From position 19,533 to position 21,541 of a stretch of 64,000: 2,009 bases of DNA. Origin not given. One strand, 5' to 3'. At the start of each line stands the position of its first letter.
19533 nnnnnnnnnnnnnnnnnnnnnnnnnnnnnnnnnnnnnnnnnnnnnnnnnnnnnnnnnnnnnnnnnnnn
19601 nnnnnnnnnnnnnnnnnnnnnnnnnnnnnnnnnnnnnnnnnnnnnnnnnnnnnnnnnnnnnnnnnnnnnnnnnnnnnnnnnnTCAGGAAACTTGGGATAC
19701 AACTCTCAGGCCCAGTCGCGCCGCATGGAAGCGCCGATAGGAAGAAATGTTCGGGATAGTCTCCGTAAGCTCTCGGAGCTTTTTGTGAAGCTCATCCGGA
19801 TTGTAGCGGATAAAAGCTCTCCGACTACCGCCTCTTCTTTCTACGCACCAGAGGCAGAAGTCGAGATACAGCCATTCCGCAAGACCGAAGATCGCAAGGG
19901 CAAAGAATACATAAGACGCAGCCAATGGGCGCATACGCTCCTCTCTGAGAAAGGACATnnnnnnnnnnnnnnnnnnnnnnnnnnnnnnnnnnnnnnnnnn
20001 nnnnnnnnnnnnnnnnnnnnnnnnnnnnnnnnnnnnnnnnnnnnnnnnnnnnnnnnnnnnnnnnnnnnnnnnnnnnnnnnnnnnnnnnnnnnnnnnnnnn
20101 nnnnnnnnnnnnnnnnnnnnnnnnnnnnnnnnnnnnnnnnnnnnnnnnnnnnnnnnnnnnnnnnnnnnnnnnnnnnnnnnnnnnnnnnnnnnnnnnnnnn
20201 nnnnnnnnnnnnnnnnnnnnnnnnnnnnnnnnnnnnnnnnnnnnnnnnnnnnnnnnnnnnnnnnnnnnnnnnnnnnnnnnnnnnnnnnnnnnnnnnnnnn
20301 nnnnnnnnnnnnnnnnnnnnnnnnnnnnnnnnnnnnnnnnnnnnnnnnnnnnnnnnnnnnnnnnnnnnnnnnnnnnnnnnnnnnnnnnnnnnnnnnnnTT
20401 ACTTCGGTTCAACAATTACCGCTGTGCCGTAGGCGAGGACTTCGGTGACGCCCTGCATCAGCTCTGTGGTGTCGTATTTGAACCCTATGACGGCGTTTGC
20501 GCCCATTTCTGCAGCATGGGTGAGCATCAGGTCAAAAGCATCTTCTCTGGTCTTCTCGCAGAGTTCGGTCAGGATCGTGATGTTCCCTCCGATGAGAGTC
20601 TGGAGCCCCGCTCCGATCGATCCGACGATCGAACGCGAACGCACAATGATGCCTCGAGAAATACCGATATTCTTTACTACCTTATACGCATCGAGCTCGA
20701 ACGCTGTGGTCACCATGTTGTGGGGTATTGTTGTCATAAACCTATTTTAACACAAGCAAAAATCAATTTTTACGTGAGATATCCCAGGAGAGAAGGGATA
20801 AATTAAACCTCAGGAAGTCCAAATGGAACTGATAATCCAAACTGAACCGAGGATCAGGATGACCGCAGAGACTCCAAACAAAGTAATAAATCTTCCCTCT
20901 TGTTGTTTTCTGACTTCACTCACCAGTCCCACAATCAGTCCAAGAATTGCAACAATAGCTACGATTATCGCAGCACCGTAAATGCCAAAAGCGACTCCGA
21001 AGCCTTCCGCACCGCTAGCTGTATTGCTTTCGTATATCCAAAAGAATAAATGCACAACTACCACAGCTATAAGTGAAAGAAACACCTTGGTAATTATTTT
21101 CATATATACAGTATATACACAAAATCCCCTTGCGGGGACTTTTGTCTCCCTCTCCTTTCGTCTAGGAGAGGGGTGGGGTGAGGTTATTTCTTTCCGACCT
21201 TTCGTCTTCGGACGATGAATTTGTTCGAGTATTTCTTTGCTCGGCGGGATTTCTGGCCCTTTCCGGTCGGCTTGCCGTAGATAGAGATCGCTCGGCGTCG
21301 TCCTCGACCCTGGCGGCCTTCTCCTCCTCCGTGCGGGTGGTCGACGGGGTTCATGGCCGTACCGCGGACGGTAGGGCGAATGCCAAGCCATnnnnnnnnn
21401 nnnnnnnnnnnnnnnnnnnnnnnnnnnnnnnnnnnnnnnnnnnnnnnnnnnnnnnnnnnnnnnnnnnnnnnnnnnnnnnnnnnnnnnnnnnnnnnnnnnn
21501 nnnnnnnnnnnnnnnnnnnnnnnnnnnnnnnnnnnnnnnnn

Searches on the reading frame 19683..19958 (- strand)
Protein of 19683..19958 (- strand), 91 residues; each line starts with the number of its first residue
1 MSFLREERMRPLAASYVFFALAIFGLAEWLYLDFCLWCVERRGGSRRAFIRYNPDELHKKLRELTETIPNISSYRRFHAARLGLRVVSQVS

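Call 3: search_protein_families(library=pfam, proteins=[window:19683-19958:-], max_evalue=1)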
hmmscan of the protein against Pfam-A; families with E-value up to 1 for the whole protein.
window:19683-19958:- (91 aa): 1 family
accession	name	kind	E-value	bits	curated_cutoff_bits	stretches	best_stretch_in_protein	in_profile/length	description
PF16795.10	Phage_integr_3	-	0.045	14.1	27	1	33-77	57-101/161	Archaeal phage integrase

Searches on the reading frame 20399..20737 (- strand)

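Call 3: search_protein_families(library=pfam, proteins=[window:20399-20737:-], max_evalue=1)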
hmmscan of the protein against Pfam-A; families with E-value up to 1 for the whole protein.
window:20399-20737:- (112 aa): 3 families
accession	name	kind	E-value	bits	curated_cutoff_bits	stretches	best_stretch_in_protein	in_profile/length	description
PF01906.23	YbjQ_1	-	2.1e-27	96.2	23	1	8-109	2-103/103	Putative heavy-metal-binding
PF23025.1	YbjQ_2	-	5.3e-05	23.9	29.1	1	68-111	61-103/103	C2 domain-containing protein 5, YbjQ-like domain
PF16358.11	RcsF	-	0.25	11.8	29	1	67-109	66-109/110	RcsF lipoprotein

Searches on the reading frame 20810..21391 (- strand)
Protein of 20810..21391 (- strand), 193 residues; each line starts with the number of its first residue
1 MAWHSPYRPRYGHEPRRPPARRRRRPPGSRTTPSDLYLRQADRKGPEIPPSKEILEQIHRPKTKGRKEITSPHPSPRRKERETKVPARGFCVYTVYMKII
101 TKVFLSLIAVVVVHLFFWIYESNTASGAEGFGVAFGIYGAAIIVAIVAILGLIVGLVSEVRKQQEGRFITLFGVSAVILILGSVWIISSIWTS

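Call 3: search_protein_families(library=pfam, proteins=[window:20810-21391:-], max_evalue=1)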
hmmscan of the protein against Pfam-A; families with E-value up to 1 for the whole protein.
window:20810-21391:- (193 aa): 2 families
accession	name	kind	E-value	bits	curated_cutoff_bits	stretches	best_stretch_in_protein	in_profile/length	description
PF24661.1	DUF7649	-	0.26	11.9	27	1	143-183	27-67/85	Domain of unknown function (DUF7649)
PF09925.14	DUF2157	-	0.77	9.9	32.4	0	163-192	29-59/146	Predicted membrane protein (DUF2157)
